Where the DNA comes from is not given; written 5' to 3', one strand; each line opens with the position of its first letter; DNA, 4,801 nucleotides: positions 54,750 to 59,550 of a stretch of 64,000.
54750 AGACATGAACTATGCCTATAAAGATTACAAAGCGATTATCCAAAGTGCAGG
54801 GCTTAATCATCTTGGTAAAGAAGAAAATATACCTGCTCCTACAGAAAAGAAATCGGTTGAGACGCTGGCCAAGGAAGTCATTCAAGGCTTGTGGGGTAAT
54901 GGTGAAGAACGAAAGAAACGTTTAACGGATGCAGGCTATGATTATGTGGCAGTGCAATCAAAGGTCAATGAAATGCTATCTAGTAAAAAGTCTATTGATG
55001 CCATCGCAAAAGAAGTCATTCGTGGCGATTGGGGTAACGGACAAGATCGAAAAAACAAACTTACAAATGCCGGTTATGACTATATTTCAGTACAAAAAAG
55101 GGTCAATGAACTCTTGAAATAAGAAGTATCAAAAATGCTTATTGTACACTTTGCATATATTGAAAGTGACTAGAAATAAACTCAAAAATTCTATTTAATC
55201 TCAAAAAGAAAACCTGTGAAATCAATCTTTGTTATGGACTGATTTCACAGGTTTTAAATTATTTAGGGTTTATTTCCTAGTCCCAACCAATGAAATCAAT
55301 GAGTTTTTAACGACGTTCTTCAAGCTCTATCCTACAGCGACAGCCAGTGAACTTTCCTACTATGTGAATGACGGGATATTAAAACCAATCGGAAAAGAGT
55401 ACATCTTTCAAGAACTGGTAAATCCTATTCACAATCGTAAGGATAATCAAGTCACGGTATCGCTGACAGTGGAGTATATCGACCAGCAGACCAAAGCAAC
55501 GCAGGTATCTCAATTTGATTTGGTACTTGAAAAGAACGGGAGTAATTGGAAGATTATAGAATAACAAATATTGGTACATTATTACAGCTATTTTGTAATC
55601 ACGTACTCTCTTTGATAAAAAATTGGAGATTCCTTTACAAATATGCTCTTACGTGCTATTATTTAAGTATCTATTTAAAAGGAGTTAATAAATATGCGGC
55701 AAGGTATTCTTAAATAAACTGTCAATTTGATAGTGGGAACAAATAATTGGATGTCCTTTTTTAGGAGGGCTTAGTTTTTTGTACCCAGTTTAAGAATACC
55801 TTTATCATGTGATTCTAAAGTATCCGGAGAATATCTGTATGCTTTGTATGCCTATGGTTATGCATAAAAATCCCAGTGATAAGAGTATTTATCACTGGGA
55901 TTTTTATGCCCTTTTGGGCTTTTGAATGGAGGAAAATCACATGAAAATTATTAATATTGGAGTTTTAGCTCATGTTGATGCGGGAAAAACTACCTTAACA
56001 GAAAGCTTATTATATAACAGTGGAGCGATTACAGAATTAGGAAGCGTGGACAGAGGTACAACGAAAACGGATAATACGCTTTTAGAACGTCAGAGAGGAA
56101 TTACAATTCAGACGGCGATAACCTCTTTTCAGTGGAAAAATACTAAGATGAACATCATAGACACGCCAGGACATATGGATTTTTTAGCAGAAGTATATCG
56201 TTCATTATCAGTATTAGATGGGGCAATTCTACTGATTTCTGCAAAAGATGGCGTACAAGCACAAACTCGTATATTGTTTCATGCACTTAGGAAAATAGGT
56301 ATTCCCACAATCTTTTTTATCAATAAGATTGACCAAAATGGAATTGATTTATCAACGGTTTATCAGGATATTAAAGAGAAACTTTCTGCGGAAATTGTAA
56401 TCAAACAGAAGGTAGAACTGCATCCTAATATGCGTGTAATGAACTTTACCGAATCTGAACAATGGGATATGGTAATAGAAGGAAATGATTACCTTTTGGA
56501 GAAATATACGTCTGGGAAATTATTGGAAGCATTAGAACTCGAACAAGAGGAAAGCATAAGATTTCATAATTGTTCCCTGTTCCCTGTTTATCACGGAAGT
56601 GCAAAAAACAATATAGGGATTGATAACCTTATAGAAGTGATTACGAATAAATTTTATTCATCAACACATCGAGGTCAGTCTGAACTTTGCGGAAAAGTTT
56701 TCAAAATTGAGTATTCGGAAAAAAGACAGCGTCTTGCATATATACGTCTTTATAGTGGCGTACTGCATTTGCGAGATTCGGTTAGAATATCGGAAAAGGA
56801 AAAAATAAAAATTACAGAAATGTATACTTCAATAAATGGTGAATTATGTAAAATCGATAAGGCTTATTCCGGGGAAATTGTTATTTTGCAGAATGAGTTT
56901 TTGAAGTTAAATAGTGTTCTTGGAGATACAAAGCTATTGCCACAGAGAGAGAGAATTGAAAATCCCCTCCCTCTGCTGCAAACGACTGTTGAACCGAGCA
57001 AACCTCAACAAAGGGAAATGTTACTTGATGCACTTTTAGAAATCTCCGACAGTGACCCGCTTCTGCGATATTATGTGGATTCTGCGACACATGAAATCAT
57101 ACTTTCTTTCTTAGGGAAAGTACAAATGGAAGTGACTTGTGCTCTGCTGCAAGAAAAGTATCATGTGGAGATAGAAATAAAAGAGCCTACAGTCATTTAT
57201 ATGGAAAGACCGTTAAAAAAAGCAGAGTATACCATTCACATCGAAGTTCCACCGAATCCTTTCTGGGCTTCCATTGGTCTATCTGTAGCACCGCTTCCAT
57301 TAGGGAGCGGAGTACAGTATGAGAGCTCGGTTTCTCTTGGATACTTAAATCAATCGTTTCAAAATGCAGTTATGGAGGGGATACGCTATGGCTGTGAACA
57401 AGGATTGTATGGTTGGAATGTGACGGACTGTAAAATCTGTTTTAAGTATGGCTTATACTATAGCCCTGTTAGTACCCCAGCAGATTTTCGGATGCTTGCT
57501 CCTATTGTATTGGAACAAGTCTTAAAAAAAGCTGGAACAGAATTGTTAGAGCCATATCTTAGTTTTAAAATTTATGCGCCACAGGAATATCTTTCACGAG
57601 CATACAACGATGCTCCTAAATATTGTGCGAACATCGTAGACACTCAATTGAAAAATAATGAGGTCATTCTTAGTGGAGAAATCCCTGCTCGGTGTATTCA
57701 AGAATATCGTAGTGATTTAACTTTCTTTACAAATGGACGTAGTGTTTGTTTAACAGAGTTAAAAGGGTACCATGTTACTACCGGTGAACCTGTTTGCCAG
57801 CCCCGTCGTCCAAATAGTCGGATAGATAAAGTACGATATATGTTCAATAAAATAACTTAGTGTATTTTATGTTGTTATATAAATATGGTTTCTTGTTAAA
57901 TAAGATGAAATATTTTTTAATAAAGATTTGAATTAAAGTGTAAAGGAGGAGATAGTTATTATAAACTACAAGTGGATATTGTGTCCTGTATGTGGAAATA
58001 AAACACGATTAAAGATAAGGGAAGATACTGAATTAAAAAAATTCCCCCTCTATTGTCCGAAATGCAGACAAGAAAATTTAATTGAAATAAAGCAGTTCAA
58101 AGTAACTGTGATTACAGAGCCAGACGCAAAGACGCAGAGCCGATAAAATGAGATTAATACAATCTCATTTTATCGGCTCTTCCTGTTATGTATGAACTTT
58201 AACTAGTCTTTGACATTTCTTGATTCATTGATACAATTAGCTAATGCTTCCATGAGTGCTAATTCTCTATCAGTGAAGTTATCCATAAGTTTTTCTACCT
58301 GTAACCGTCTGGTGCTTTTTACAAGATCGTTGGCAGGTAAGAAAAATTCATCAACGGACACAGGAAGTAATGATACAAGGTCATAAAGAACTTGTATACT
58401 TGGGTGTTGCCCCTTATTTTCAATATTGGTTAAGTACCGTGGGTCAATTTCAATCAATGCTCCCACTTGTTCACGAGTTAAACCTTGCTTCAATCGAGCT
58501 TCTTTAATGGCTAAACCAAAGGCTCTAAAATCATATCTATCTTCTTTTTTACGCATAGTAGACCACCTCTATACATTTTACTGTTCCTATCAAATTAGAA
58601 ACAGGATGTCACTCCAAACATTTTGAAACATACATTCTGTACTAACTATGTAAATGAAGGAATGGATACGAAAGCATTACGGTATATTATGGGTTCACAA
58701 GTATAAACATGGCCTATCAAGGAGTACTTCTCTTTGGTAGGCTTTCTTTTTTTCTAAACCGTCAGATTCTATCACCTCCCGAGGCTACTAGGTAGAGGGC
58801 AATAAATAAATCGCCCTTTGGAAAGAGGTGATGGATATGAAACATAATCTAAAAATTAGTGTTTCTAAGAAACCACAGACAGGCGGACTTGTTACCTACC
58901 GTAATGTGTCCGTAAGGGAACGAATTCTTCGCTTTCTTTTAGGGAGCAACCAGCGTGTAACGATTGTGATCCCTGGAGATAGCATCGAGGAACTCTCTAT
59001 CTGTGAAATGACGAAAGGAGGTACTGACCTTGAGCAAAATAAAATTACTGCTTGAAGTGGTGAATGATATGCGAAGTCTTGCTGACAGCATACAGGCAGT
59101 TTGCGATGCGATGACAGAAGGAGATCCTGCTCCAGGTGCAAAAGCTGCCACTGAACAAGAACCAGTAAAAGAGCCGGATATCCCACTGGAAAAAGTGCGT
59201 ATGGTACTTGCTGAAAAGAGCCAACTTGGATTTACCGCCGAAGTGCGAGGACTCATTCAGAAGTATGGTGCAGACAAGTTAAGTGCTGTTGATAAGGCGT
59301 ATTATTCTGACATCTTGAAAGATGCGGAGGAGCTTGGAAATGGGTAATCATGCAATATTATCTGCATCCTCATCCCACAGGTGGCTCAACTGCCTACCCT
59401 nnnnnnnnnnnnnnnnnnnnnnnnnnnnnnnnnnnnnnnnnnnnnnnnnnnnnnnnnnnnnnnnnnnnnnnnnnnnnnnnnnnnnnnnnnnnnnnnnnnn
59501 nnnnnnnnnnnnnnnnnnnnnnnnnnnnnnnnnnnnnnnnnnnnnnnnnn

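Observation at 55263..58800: tet(M) with its Tn916 leader/attenuator captured inside a prophage, between the lysis cassette and the phage DNA-replication genes, without Tn916 int/xis or conjugation genes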

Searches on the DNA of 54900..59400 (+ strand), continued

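Call 17: search_dna_similar(query=window:58560-58720:+, collection=plasmids, mode=distant, max_rows=15, max_evalue=0.001)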
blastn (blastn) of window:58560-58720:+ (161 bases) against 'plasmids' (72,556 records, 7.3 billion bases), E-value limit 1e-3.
Records with a match: 32; places in all: 43; records where one place covers at least 80% of the query: 0.
Best place of each record, by identity: 90-95% 11; 80-90% 21.
By first word of the organism name: Enterococcus 18; Staphylococcus 9; Neisseria 2; Ligilactobacillus 1; Clostridium 1; Clostridioides 1.
By predicted mobility (MOB-suite, as given by PLSDB): conjugative 23; mobilizable 7; non-mobilizable 2.
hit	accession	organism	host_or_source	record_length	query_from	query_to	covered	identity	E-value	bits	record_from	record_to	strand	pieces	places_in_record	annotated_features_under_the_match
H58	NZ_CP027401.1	Enterococcus faecium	Homo sapiens,blood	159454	50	134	53%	83.5%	3e-16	92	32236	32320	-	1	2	tyrosine-type recombinase/integrase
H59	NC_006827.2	Enterococcus faecalis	-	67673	50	134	53%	83.5%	3e-16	92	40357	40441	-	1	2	tyrosine-type recombinase/integrase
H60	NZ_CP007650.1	Ligilactobacillus salivarius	swine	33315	50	134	53%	83.5%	3e-16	92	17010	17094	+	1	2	tyrosine-type recombinase/integrase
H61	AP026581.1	Enterococcus faecium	Homo sapiens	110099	50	134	53%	83.5%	3e-16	92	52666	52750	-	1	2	transposase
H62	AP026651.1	Enterococcus faecium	-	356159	50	134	53%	83.5%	3e-16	92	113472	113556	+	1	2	transposase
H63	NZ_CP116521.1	Enterococcus faecium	Bos taurus,whole organism,fecal sample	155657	50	134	53%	83.5%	3e-16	92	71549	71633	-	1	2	tyrosine-type recombinase/integrase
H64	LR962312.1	Enterococcus faecalis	-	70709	50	134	53%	83.5%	3e-16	92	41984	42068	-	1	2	none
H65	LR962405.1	Enterococcus faecalis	-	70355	50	134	53%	83.5%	3e-16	92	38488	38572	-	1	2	none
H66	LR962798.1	Enterococcus faecalis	-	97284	50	134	53%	83.5%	3e-16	92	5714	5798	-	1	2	none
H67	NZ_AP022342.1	Enterococcus faecium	Homo sapiens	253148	50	134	53%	83.5%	3e-16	92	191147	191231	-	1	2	tyrosine-type recombinase/integrase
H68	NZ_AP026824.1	Clostridium tetani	Homo sapiens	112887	50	134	53%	83.5%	3e-16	92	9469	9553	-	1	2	tyrosine-type recombinase/integrase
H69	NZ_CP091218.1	Enterococcus faecium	Homo sapiens,whole organism,fecal sample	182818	1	46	29%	91.3%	1e-8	66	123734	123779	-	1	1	none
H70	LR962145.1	Enterococcus faecalis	-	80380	1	46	29%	91.3%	1e-8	66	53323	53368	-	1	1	none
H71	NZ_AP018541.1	Enterococcus faecalis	-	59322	1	46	29%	89.1%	5e-7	62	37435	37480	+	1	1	none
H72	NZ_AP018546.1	Enterococcus faecalis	Homo sapiens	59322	1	46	29%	89.1%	5e-7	62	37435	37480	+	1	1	none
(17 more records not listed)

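Call 31: get_annotated_region(hit=H28, flank=7000)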
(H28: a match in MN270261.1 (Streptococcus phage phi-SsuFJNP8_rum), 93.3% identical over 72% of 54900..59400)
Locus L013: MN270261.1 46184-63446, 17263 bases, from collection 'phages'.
description: Streptococcus phage phi-SsuFJNP8_rum, complete genome.
organism: Streptococcus phage phi-SsuFJNP8_rum (NCBI taxid 2664391)
taxonomy: Viruses; Duplodnaviria; Heunggongvirae; Uroviricota; Caudoviricetes
host: Streptococcus suis FJNP8; source: pig; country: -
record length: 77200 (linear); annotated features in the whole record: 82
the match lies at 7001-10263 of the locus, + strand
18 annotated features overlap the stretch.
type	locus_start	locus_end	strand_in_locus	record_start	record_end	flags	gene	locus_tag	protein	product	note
CDS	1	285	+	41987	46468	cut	-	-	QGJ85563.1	hypothetical protein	-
CDS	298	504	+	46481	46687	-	-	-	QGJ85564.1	hypothetical protein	-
CDS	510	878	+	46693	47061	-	-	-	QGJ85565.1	hypothetical protein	-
CDS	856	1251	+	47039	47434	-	-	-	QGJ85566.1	holin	-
CDS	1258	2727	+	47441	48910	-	-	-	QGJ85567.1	cell wall hydrolase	-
CDS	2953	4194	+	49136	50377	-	-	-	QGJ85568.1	integrase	-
CDS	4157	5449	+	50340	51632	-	-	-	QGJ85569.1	site-specific recombinase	-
CDS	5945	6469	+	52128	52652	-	-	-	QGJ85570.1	ribosomal-protein-serine acetyltransferase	-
CDS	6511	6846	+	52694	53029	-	-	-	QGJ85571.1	hypothetical protein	-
CDS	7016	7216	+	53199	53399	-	-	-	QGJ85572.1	hypothetical protein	-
CDS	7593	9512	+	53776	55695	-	-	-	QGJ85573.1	Tet(M)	-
CDS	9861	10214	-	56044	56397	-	-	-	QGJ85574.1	hypothetical protein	-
CDS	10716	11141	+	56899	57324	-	-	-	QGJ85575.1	hypothetical protein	-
CDS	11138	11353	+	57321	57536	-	-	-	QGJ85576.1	hypothetical protein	-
CDS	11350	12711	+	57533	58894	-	-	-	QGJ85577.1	hypothetical protein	-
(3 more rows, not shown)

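Call 32: get_annotated_region(hit=H43, flank=6000)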
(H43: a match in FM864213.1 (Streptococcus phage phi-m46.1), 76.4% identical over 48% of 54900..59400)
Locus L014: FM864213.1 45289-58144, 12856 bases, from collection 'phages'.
description: Streptococcus phage phi-m46.1.
organism: Streptococcus phage phi-m46.1 (NCBI taxid 571950)
taxonomy: Viruses; Duplodnaviria; Heunggongvirae; Uroviricota; Caudoviricetes
host: Streptococcus pyogenes; source: -; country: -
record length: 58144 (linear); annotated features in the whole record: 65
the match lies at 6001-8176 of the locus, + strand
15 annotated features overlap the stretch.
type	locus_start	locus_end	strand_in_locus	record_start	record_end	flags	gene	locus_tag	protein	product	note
CDS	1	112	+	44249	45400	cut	-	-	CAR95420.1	hypothetical protein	ORF50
CDS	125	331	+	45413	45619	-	-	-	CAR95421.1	hypothetical protein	ORF51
CDS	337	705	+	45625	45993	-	-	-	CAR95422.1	hypothetical protein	ORF52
CDS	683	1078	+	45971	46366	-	-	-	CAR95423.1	hypothetical protein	ORF53; phage holin 4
CDS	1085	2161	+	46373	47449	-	-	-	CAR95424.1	hypothetical protein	ORF54; lysin domain protein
CDS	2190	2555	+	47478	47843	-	-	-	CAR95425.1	hypothetical protein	ORF55; amidase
CDS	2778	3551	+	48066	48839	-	-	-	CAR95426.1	hypothetical protein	ORF56; site-specific recombinase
CDS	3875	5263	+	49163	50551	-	-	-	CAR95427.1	hypothetical protein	ORF57; site-specific recombinase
CDS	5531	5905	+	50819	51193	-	-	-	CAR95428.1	hypothetical protein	ORF58; like-transposase protein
CDS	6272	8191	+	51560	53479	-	tet(O)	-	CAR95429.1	tetracycline-resistance protein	-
CDS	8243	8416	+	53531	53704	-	-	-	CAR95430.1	hypothetical protein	ORF60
CDS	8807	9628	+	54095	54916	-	-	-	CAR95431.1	hypothetical protein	ORF61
CDS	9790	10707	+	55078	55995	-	-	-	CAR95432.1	hypothetical protein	ORF62; bacterial transcption activator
CDS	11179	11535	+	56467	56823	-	-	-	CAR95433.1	hypothetical protein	ORF63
CDS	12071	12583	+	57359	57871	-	pnp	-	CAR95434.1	phosphorylase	-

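Call 47: search_dna_similar(query=window:58147-58712:+, collection=plasmids, mode=distant, max_rows=12)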
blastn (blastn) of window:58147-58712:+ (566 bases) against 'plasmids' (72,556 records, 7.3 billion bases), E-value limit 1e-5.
Records with a match: 258; places in all: 271; records where one place covers at least 80% of the query: 22.
Best place of each record, by identity: >=99% 167; 90-95% 1; 80-90% 52; 60-80% 38.
By first word of the organism name: Escherichia 135; Salmonella 40; Enterococcus 37; Staphylococcus 12; Lactococcus 8; Shigella 5; Klebsiella 5; Listeria 4; Neisseria 2; Photobacterium 2; and 8 more.
By predicted mobility (MOB-suite, as given by PLSDB): conjugative 143; non-mobilizable 67; mobilizable 48.
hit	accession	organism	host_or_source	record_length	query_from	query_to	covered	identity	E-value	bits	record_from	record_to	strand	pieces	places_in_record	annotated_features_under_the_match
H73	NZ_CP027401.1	Enterococcus faecium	Homo sapiens,blood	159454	1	459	81%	87.7%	4e-161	575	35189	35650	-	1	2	helix-turn-helix transcriptional regulator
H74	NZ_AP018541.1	Enterococcus faecalis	-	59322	1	459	81%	87.7%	4e-161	575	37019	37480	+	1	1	helix-turn-helix transcriptional regulator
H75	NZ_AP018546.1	Enterococcus faecalis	Homo sapiens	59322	1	459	81%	87.7%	4e-161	575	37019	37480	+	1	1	helix-turn-helix transcriptional regulator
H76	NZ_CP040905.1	Enterococcus faecium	retail chicken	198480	1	459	81%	87.7%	4e-161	575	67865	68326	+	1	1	helix-turn-helix transcriptional regulator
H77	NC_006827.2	Enterococcus faecalis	-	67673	1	459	81%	87.7%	4e-161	575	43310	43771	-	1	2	helix-turn-helix transcriptional regulator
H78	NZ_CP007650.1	Ligilactobacillus salivarius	swine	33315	1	459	81%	87.7%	4e-161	575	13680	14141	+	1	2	helix-turn-helix transcriptional regulator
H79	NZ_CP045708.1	Neisseria gonorrhoeae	Homo sapiens,Penile discharge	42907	1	459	81%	87.7%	4e-161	575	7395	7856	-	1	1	helix-turn-helix transcriptional regulator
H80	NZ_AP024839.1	Enterococcus faecium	Homo sapiens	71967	1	459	81%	87.7%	4e-161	575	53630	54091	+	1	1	helix-turn-helix transcriptional regulator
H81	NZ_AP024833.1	Enterococcus faecium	Homo sapiens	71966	1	459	81%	87.7%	4e-161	575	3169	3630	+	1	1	helix-turn-helix transcriptional regulator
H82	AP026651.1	Enterococcus faecium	-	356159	1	459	81%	87.7%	4e-161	575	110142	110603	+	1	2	transcriptional regulator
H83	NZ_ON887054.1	Clostridioides difficile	-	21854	1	459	81%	87.7%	4e-161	575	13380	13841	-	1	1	helix-turn-helix transcriptional regulator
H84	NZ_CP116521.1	Enterococcus faecium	Bos taurus,whole organism,fecal sample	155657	1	459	81%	87.7%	4e-161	575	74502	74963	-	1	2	helix-turn-helix transcriptional regulator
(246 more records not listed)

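Call 49: get_annotated_region(hit=H11, flank=4000)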
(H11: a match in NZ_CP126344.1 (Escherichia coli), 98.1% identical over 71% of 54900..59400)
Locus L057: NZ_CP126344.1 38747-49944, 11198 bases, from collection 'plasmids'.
description: Escherichia coli strain DAX4 plasmid pDAX4A, complete sequence
organism: Escherichia coli (NCBI taxid 562)
taxonomy: Bacteria; Pseudomonadota; Gammaproteobacteria; Enterobacterales; Enterobacteriaceae; Escherichia; Escherichia coli
host: -; source: water,water; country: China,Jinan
typing (MOB-suite, as given by PLSDB): mobilizable; replicon IncR,IncX1
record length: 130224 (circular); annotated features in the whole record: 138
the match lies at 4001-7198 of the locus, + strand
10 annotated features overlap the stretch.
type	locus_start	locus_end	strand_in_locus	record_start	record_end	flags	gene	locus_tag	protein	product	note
CDS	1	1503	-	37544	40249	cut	malT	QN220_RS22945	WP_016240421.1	HTH-type transcriptional regulator MalT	GO:0006355 - regulation of DNA-templated transcription [Evidence IEA]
CDS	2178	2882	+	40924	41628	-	-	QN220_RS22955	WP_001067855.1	IS6-like element IS26 family transposase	GO:0006313 - DNA transposition [Evidence IEA]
CDS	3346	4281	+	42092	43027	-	-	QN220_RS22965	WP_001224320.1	conjugal transfer protein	-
predicted_resistance_gene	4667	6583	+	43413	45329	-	tet(M)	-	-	tetracycline resistance ribosomal protection protein Tet(M)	predicted by amrfinderplus; class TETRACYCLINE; identity 100.0%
CDS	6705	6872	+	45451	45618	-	-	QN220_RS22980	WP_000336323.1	cysteine-rich KTR domain-containing protein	-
CDS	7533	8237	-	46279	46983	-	-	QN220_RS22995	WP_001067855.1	IS6-like element IS26 family transposase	GO:0006313 - DNA transposition [Evidence IEA]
CDS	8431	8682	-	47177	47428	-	-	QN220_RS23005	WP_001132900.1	type II toxin-antitoxin system Phd/YefM family antitoxin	GO:0045927 - positive regulation of growth [Evidence IEA]; GO:0006355 - regulation of DNA-templated transcription ...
CDS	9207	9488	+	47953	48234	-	-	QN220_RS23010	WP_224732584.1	Tn3 family transposase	GO:0006313 - DNA transposition [Evidence IEA]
CDS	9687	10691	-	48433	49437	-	-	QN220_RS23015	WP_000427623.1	IS110-like element IS4321 family transposase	GO:0006313 - DNA transposition [Evidence IEA]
CDS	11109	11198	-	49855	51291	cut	-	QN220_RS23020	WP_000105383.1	glutathione synthase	-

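Call 67: search_rna_families(source=window, start=54900, end=59100, threshold=evalue, max_evalue=1)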
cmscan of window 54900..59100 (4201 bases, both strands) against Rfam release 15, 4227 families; matches with E-value up to 1: 15.
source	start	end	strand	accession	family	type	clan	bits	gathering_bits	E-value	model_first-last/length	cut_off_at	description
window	55721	55885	+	RF02864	sRNA_0030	Gene; sRNA;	-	194.9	123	1.8e-43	1-165/165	no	Enterococcus sRNA 30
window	58544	58813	+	RF03532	SQ2397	Cis-reg;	-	55.2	100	6e-08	1-243/243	no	Cis-regulator of HTH transcription factor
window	55203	55258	+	RF04346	Plastid-ccsA-ndhD-1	Cis-reg;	CL00154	33.5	48.5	0.00035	1-57/57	no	Plastid-ccsA-ndhD-1 3UTR RNA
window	55209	55264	-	RF04346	Plastid-ccsA-ndhD-1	Cis-reg;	CL00154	30.6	48.5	0.0022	1-57/57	no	Plastid-ccsA-ndhD-1 3UTR RNA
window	55856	55912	-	RF00854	mir-5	Gene; miRNA;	-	27.9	75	0.018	1-70/70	no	mir-5 microRNA precursor family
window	55209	55255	+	RF04347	Plastid-ccsA-ndhD-2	Cis-reg;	-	26.9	51.5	0.031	7-48/53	no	Plastid-ccsA-ndhD-2 3UTR RNA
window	55850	55921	+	RF04154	mir-1277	Gene; miRNA;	-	26.1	81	0.1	1-78/78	no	mir-1277 microRNA precursor family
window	55862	55909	+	RF04275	mir-2733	Gene; miRNA;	CL00142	25.8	72.9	0.054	15-67/81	no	mir-2733 microRNA precursor family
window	55862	55909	-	RF04275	mir-2733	Gene; miRNA;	CL00142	24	72.9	0.17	15-67/81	no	mir-2733 microRNA precursor family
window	55864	55911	+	RF00854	mir-5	Gene; miRNA;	-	23.9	75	0.21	1-70/70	no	mir-5 microRNA precursor family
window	58136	58181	+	RF01013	mir-577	Gene; miRNA;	-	23.6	100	0.41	1-86/86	no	mir-577 microRNA precursor family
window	58138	58178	+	RF04070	MIR6440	Gene; miRNA;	-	23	95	0.47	1-108/108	no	MIR6440 microRNA precursor family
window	58129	58184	-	RF01013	mir-577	Gene; miRNA;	-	22.5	100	0.76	1-86/86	no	mir-577 microRNA precursor family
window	55861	55912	+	RF04297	mir-35_2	Gene; miRNA;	CL00088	22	41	0.24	1-62/62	no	mir-35_2 microRNA precursor family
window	55196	55271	+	RF04254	mir-1677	Gene; miRNA;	-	21.9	84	0.62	1-76/76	no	mir-1677 microRNA precursor family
